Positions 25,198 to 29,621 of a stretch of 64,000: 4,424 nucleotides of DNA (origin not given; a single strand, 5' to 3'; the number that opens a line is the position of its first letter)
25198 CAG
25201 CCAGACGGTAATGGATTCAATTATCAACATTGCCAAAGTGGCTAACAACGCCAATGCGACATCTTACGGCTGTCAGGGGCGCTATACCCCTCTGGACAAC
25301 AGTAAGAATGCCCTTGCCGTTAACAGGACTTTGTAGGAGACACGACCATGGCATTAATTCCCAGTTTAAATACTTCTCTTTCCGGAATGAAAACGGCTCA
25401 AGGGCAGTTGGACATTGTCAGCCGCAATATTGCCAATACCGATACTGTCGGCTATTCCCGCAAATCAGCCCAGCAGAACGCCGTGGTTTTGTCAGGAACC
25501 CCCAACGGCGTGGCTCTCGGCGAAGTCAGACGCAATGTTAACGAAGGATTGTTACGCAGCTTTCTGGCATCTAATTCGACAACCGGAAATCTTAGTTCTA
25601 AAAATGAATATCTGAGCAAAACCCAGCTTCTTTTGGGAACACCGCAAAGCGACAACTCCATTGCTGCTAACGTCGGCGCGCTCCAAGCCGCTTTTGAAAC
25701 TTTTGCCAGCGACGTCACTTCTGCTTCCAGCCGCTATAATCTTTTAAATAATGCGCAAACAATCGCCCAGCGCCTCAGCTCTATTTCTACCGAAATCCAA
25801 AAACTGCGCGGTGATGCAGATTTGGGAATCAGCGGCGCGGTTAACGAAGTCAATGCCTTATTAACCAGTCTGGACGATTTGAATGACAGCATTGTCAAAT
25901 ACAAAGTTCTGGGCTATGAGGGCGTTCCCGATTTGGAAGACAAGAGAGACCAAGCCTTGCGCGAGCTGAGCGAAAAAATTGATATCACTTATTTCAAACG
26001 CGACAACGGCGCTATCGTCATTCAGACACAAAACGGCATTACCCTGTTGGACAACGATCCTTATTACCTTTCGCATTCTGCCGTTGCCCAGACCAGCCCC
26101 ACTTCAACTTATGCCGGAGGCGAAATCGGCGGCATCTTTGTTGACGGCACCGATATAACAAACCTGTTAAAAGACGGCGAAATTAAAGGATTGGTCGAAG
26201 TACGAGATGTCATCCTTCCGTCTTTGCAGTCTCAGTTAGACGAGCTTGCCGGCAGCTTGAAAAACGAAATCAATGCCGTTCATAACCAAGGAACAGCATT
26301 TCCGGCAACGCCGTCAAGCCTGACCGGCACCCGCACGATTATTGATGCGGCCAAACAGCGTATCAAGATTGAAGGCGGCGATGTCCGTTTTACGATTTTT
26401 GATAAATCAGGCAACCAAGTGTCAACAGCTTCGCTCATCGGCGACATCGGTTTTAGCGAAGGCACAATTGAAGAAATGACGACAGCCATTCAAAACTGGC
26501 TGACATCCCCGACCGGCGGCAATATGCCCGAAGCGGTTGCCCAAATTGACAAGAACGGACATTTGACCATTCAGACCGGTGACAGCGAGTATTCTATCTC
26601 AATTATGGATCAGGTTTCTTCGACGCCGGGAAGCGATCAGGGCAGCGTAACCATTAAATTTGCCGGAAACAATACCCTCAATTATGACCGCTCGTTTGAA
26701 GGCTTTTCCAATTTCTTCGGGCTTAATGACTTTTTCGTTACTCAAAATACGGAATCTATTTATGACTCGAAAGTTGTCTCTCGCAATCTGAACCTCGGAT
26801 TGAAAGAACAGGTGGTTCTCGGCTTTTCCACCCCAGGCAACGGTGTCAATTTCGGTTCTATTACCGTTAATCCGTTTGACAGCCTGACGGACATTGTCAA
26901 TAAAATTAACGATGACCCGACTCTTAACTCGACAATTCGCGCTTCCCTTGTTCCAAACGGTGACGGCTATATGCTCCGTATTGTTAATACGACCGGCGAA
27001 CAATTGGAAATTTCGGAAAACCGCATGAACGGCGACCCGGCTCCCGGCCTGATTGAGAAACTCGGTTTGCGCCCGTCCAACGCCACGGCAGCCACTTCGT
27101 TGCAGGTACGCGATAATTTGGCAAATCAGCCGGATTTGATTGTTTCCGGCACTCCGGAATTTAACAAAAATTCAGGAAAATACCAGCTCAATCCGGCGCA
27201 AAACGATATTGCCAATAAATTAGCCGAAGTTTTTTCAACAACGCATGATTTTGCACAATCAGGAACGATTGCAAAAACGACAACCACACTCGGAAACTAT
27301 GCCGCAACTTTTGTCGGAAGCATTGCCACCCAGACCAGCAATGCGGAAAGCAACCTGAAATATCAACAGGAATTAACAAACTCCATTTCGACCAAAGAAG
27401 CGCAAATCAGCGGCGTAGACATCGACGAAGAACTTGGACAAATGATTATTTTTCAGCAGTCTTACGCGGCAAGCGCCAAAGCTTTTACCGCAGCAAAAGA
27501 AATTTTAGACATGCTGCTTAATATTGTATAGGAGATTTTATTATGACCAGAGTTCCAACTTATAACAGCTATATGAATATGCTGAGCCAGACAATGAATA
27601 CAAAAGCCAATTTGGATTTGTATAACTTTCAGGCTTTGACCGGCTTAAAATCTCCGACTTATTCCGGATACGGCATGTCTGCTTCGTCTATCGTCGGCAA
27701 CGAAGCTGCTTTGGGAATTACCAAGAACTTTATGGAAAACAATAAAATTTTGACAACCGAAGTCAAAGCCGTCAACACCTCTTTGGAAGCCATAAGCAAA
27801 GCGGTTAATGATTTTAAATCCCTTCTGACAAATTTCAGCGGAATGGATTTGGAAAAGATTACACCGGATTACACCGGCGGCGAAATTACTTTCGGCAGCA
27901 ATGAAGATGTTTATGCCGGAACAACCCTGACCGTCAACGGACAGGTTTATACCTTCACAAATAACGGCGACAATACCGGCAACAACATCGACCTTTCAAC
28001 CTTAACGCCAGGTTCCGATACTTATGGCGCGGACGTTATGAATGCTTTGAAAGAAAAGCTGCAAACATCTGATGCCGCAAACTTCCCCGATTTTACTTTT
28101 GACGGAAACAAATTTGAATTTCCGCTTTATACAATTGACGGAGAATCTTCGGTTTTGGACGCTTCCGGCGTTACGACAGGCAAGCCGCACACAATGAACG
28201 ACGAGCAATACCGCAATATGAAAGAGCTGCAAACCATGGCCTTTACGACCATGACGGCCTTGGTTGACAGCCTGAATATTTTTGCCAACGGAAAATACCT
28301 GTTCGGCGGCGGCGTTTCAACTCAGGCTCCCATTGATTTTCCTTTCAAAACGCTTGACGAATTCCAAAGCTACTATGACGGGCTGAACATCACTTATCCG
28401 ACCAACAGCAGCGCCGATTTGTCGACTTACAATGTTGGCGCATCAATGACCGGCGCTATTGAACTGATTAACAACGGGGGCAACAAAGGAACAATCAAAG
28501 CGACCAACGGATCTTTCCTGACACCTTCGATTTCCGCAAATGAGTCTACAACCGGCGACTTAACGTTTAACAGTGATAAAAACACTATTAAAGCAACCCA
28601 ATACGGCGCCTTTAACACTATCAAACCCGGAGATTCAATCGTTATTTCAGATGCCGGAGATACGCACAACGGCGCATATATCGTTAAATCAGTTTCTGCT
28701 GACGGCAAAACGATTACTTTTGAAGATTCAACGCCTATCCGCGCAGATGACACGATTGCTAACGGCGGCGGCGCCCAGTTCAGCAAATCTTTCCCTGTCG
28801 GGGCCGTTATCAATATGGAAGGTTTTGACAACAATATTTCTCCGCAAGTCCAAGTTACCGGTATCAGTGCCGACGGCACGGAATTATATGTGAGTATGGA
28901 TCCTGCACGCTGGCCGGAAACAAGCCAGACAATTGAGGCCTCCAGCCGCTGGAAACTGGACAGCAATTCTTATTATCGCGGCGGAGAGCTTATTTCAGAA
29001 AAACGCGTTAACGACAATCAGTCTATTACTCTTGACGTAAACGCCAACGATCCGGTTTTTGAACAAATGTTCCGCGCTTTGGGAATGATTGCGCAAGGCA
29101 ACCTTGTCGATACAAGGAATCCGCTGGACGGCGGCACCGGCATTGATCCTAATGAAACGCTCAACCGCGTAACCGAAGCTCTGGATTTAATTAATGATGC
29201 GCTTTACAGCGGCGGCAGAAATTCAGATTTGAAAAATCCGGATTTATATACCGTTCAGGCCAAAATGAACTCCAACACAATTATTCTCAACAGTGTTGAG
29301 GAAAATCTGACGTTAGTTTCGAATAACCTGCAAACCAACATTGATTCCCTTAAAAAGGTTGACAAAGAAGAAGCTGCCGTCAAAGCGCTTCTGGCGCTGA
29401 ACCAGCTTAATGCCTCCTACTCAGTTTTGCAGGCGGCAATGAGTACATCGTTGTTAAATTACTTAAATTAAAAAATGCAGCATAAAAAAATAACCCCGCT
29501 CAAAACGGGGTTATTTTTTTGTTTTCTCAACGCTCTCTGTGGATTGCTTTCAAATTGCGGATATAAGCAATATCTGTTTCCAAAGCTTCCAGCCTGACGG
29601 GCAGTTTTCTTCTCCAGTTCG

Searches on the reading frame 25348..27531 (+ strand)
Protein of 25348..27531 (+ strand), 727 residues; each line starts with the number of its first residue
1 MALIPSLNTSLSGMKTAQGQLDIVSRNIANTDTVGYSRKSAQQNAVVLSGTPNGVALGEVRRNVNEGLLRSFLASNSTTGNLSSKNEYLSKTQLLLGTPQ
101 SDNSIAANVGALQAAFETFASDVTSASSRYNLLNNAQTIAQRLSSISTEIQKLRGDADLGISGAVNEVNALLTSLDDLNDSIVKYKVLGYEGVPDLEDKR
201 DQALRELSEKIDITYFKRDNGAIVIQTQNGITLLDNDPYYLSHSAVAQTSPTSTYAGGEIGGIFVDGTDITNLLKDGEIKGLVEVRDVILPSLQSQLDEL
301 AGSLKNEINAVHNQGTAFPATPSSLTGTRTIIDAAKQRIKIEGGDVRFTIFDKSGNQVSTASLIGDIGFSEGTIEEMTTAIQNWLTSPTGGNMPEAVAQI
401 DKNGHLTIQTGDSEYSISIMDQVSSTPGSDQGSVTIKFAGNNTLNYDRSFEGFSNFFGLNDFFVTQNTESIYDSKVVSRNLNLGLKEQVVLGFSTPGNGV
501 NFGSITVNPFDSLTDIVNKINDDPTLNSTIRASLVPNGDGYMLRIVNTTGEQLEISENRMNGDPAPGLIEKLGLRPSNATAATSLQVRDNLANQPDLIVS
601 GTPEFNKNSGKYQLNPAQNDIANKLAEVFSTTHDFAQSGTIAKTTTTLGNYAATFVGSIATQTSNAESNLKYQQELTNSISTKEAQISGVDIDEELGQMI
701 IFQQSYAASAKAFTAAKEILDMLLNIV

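Call 52: search_protein_families(library=pfam, proteins=[window:25348-27531:+], max_evalue=0.00001)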
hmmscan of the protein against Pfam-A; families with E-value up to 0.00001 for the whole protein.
window:25348-27531:+ (727 aa): 3 families
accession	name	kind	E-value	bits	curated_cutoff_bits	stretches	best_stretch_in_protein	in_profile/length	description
PF22638.1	FlgK_D1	-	2.6e-40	138.9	28.6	1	98-316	10-222/233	Flagellar hook-associated protein FlgK helical domain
PF06429.18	Flg_bbr_C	-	1.1e-08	34.8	23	1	687-726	7-46/46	Flagellar basal body rod FlgEFG protein C-terminal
PF00460.25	Flg_bb_rod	-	2.6e-08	34.1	20.7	1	7-36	1-30/31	Flagella basal body rod protein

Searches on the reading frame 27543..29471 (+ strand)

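Call 52: search_protein_families(library=pfam, proteins=[window:27543-29471:+], max_evalue=0.00001)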
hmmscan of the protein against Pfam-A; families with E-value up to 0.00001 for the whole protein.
window:27543-29471:+ (642 aa): 0 families

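Call 79: search_protein_families(library=ncbifam, proteins=[window:27543-29471:+], max_evalue=0.001)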
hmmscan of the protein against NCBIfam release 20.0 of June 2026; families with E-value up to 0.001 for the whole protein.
window:27543-29471:+ (642 aa): 2 families
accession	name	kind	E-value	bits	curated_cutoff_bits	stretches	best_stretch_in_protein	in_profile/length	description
NF006489.0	PRK08913.1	equivalog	1.7e-26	93.4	217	2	227-641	108-302/303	flagellin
NF004669.0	PRK06008.1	equivalog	4.9e-08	32.7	230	1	221-265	102-146/348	flagellar hook-associated family protein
